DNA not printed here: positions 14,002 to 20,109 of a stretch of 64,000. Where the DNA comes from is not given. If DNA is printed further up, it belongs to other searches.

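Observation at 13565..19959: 1936-aa zinc-ribbon / coiled-coil / roughly 45-50-TM protein translationally coupled to a 195-aa anchored partner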

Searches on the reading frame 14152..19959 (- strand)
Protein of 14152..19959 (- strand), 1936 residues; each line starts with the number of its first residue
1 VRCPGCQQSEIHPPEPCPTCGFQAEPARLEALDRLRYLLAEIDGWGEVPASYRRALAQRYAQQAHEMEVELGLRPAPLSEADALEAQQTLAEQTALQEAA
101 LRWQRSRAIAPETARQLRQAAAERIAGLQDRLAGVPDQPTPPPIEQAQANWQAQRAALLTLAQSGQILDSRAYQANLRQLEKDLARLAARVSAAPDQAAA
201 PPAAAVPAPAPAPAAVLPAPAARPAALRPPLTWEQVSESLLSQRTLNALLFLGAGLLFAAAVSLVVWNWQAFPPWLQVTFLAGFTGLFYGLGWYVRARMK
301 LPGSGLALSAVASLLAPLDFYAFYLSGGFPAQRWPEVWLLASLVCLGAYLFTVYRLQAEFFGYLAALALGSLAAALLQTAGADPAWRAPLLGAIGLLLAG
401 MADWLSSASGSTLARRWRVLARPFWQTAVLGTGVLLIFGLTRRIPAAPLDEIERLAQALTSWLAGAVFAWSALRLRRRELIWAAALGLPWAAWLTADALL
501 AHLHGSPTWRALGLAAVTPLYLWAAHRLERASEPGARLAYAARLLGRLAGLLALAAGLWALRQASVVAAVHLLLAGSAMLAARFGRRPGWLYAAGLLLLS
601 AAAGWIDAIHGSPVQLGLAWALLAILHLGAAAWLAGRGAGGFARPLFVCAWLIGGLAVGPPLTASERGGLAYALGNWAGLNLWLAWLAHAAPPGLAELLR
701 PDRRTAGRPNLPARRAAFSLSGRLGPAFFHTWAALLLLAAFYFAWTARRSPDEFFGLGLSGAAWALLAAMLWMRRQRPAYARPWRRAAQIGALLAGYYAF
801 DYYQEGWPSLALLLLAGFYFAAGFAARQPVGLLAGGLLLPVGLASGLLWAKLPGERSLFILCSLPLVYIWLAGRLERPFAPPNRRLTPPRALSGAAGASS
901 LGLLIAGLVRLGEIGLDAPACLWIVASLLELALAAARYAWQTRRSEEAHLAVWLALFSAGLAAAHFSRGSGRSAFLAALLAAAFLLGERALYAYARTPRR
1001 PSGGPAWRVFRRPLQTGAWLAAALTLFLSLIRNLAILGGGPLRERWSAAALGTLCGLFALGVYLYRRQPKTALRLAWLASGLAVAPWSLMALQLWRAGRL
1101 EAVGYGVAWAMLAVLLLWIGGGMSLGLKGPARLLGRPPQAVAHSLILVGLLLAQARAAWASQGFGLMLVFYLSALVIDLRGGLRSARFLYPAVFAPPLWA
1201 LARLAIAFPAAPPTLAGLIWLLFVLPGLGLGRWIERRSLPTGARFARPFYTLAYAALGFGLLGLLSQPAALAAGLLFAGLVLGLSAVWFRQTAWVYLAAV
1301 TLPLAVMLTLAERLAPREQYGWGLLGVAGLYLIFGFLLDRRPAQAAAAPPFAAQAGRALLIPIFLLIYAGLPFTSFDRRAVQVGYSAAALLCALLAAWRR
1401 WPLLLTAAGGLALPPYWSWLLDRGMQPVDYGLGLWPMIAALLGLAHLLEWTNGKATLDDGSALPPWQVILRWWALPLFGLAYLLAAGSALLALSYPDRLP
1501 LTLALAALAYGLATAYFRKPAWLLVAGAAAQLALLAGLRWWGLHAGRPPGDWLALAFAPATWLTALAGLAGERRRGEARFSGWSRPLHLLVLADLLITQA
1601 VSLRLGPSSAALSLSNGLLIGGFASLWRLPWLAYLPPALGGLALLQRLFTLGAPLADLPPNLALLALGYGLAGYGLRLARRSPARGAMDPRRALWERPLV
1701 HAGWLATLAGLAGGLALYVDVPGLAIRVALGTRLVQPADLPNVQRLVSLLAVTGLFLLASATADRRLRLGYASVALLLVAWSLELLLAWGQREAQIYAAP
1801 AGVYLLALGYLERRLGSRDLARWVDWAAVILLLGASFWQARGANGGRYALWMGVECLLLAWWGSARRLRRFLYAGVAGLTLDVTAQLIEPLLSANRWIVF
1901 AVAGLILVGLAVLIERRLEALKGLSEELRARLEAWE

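Call 6: search_protein_families(library=pfam, proteins=[window:14152-19959:-], max_evalue=1)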
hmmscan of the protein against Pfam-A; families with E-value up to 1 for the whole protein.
window:14152-19959:- (1936 aa): 1 family
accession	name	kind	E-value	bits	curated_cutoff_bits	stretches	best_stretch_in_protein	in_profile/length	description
PF19558.4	DUF6080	-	0.15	11.1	27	1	1752-1834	350-432/447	Family of unknown function (DUF6080)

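Call 7: search_protein_families(library=ncbifam, proteins=[window:14152-19959:-], max_evalue=1)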
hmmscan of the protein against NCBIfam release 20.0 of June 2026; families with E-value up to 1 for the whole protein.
window:14152-19959:- (1936 aa): 0 families

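Call 11: find_homologous_proteins(query=window:14152-19959:-)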
Query window:14152-19959:- (1936 aa): 86 proteins with E <= 0.001 among 8000 candidates.
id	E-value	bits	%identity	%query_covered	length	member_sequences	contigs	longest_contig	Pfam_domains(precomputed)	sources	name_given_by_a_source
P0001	0.0e+0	4110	100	100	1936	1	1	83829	-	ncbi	-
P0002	0.0e+0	1313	45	100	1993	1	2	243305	-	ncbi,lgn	-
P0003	0.0e+0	1221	44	100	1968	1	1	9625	-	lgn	-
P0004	0.0e+0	1149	43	100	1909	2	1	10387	-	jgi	jgi:hypothetical protein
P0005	0.0e+0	1143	42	100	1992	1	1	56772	-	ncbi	ncbi:MAG: hypothetical protein AB1894_22890 [Chloroflexota bacterium]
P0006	0.0e+0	1099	40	100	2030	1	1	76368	-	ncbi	-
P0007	0.0e+0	1094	41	100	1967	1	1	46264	-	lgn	-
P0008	0.0e+0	1075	41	100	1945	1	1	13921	-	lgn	-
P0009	0.0e+0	1061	39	100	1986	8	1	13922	-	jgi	jgi:hypothetical protein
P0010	0.0e+0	1056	41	53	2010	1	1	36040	-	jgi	jgi:hypothetical protein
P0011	0.0e+0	1054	41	98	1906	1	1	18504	-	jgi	jgi:hypothetical protein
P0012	0.0e+0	1047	41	100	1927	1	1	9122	-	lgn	-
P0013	0.0e+0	1031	46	51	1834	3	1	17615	-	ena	-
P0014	6.7e-296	1004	41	100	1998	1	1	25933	-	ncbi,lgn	-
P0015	9.9e-293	993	40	100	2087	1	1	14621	-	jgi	jgi:hypothetical protein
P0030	1.5e-256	873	38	100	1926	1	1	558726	-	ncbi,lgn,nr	ncbi:MAG TPA: hypothetical protein PLD25_04395 [Chloroflexota bacterium]|nr:hypothetical protein [Ch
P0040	1.5e-240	820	37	100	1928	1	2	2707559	-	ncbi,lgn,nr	ncbi:MAG: hypothetical protein KJ069_21130 [Anaerolineae bacterium]|nr:hypothetical protein [Anaerol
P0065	1.0e-202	695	32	100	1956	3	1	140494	-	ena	-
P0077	1.7e-130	455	43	20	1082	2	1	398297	PF09925.15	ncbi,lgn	-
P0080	2.5e-24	103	42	8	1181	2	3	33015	PF09925.15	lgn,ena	-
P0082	3.2e-18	83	34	19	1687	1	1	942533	-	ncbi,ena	-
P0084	1.7e-12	64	26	36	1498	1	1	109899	-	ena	-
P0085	3.2e-7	46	34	8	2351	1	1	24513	-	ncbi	ncbi:MAG: hypothetical protein ACYC4L_14210 [Chloroflexota bacterium]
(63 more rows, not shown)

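Call 13: find_encoding_contigs(protein=P0040, flank=10000, max_places=2)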
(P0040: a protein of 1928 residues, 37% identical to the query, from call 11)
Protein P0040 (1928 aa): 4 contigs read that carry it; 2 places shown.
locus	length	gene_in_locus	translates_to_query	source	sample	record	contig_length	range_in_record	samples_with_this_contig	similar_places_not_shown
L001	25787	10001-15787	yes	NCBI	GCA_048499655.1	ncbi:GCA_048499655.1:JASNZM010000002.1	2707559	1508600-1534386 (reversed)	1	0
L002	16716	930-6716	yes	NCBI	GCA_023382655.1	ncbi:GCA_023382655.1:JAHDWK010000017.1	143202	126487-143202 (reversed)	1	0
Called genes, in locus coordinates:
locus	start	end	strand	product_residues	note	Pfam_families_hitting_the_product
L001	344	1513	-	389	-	PF14938:SNAP (faint), PF07719:TPR_2 (faint), PF24885:TPR_NPHP3 (weak), PF17874:TPR_MalT, PF13424:TPR_12, PF00515:TPR_1 (weak), PF13374:TPR_10 (weak), PF13424:TPR_12, +5 more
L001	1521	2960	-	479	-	PF00931:NB-ARC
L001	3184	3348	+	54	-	-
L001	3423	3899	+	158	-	PF01965:DJ-1_PfpI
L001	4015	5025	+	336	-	PF00174:Oxidored_molyb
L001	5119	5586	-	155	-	PF00174:Oxidored_molyb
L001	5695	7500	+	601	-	PF00009:GTP_EFTU, PF03144:GTP_EFTU_D2, PF00679:EFG_C, PF06421:LepA_C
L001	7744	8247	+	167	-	-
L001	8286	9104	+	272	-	PF01609:DDE_Tnp_1, PF13612:DDE_Tnp_1_3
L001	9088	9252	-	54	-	-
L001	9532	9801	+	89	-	PF04994:TfoX_C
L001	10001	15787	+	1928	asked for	-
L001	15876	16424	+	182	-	-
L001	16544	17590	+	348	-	PF01180:DHO_dh, PF03060:NMO (faint)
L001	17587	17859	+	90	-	PF00708:Acylphosphatase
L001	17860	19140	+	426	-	-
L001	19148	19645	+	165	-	PF04075:F420H2_quin_red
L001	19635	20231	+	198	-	-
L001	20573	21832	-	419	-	PF13187:Fer4_9 (faint), PF00037:Fer4 (faint), PF12838:Fer4_7, PF13183:Fer4_8, PF13237:Fer4_10 (weak), PF13484:Fer4_16 (weak), PF13534:Fer4_17, PF02754:CCG, +3 more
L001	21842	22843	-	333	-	PF01208:URO-D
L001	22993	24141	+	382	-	PF02771:Acyl-CoA_dh_N, PF02770:Acyl-CoA_dh_M, PF00441:Acyl-CoA_dh_1, PF08028:Acyl-CoA_dh_2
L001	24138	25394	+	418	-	PF00083:Sugar_tr, PF07690:MFS_1, PF12832:MFS_1_like (faint), PF07690:MFS_1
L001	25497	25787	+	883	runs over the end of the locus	PF25873:WHD_MalT, PF17874:TPR_MalT, PF00196:GerE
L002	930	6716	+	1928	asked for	-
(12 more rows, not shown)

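Call 14: find_encoding_contigs(protein=P0002, flank=10000, max_places=2)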
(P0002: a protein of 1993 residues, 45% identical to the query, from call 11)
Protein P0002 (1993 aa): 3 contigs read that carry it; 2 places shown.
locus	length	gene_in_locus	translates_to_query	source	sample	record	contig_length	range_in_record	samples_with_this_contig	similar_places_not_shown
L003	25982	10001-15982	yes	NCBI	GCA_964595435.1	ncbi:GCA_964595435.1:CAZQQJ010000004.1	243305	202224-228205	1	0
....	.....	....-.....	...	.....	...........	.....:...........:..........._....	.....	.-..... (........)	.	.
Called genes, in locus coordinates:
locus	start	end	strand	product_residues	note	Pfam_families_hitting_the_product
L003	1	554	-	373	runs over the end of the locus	PF02653:BPD_transp_2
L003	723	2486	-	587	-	PF00532:Peripla_BP_1 (weak), PF13407:Peripla_BP_4, PF13377:Peripla_BP_3 (weak), PF00532:Peripla_BP_1, PF13407:Peripla_BP_4, PF13377:Peripla_BP_3 (weak)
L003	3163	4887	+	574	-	PF08220:HTH_DeoR, PF08279:HTH_11, PF00532:Peripla_BP_1 (faint), PF13407:Peripla_BP_4, PF13377:Peripla_BP_3 (faint), PF00455:DeoRC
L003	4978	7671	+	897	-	PF13191:AAA_16 (weak), PF25199:nSTAND_NTPase5 (faint), PF25873:WHD_MalT, PF13424:TPR_12 (faint), PF13181:TPR_8 (faint), PF17874:TPR_MalT, PF00196:GerE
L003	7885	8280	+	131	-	-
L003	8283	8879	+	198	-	PF12724:Flavodoxin_5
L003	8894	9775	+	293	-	PF01073:3Beta_HSD, PF01370:Epimerase, PF02719:Polysacc_synt_2 (weak), PF05368:NmrA, PF13460:NAD_binding_10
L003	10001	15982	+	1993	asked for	-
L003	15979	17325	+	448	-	PF13367:PrsW-protease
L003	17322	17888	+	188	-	-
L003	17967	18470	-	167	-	PF03205:MobB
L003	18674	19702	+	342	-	PF00005:ABC_tran, PF13304:AAA_21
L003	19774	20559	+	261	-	PF06182:ABC2_membrane_6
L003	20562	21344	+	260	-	PF06182:ABC2_membrane_6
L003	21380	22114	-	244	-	PF03932:CutC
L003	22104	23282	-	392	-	PF01208:URO-D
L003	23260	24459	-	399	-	PF01208:URO-D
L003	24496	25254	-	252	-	PF02463:SMC_N (faint), PF00005:ABC_tran, PF09818:ABC_ATPase (faint), PF13304:AAA_21 (weak)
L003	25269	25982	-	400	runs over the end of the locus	PF00528:BPD_transp_1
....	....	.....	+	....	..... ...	-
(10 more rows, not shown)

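Call 16: find_encoding_contigs(protein=P0030, flank=8000, max_places=1)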
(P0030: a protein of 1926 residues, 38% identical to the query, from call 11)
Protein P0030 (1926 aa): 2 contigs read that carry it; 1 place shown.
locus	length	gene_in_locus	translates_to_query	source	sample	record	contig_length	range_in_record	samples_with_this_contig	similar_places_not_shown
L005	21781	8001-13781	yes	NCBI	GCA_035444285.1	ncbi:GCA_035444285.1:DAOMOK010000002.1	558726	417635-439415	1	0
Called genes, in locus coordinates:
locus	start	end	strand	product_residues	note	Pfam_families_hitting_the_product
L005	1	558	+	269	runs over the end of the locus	PF01479:S4, PF01728:FtsJ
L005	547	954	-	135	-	PF00072:Response_reg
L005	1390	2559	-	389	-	PF13424:TPR_12 (weak), PF17874:TPR_MalT (weak), PF07719:TPR_2 (weak), PF17874:TPR_MalT (weak), PF13424:TPR_12, PF00515:TPR_1 (weak), PF13181:TPR_8 (weak), PF13424:TPR_12, +7 more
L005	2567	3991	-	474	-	PF00931:NB-ARC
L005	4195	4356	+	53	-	-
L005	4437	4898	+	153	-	PF01965:DJ-1_PfpI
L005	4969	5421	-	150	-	PF00174:Oxidored_molyb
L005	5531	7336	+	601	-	PF00009:GTP_EFTU, PF03144:GTP_EFTU_D2, PF00679:EFG_C, PF06421:LepA_C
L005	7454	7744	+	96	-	PF04994:TfoX_C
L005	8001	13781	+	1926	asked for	-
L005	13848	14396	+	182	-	-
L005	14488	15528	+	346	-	PF01180:DHO_dh, PF03060:NMO (faint)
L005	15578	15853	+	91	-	PF00708:Acylphosphatase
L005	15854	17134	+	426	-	-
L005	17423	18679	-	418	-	PF13187:Fer4_9 (faint), PF00037:Fer4 (faint), PF12838:Fer4_7, PF13183:Fer4_8, PF13237:Fer4_10 (weak), PF13484:Fer4_16 (weak), PF13534:Fer4_17, PF02754:CCG, +3 more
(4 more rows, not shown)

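Call 17: find_encoding_contigs(protein=P0065, flank=8000, max_places=1)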
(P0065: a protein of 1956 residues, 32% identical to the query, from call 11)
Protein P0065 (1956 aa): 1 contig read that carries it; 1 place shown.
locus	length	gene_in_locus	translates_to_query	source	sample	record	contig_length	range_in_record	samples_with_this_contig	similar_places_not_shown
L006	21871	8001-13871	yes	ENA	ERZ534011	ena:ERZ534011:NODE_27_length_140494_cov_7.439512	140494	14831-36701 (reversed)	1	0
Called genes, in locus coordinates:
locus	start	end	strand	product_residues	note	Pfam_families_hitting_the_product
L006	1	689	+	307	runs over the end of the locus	PF00146:NADHdh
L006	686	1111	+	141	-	PF13183:Fer4_8 (faint), PF12838:Fer4_7, PF12797:Fer4_2 (faint), PF14697:Fer4_21 (faint), PF00037:Fer4 (weak), PF12837:Fer4_6 (weak), PF13237:Fer4_10, PF13187:Fer4_9 (weak), +1 more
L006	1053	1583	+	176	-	PF01750:HycI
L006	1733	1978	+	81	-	-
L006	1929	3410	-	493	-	PF01590:GAF (weak), PF13185:GAF_2, PF01966:HD, PF13487:HD_5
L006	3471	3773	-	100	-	-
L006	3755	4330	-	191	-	PF17248:DUF5317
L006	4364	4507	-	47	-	-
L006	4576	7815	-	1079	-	PF13401:AAA_22 (faint), PF25873:WHD_MalT, PF13374:TPR_10 (faint), PF17874:TPR_MalT (faint), PF00515:TPR_1 (faint), PF07719:TPR_2 (faint), PF13424:TPR_12, PF03704:BTAD, +4 more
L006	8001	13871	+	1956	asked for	-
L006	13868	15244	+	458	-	PF13367:PrsW-protease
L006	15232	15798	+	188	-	-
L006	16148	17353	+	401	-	PF00480:ROK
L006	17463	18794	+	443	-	PF01547:SBP_bac_1, PF13416:SBP_bac_8, PF13531:SBP_bac_11 (faint)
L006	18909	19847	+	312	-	PF00528:BPD_transp_1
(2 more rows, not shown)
